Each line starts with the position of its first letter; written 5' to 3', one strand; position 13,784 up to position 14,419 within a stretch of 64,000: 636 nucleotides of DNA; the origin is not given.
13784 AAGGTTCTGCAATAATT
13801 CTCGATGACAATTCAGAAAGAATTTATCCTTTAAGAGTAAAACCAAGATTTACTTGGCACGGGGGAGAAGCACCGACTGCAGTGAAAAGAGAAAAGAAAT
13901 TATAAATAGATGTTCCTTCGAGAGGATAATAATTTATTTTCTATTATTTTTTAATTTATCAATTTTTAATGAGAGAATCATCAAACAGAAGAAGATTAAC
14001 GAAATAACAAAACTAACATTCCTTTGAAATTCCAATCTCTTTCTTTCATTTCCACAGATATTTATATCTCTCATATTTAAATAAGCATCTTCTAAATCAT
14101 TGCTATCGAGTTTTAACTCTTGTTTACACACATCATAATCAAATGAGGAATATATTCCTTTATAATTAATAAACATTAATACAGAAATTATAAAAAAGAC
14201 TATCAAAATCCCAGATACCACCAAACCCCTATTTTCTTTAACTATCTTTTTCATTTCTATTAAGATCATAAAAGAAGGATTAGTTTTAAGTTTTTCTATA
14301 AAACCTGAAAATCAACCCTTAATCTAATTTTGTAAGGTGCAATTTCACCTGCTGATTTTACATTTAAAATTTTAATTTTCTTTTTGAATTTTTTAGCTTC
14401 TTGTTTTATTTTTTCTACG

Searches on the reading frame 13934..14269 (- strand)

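Call 69: search_protein_families(library=pfam, proteins=[window:13934-14269:-], max_evalue=0.001)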
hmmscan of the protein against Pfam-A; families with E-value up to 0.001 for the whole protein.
window:13934-14269:- (111 aa): 1 family
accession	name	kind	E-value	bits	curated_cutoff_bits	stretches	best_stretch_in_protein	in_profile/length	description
PF12911.12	OppC_N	-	0.00085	19.6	23.9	0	11-31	11-31/53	N-terminal TM domain of oligopeptide transport permease C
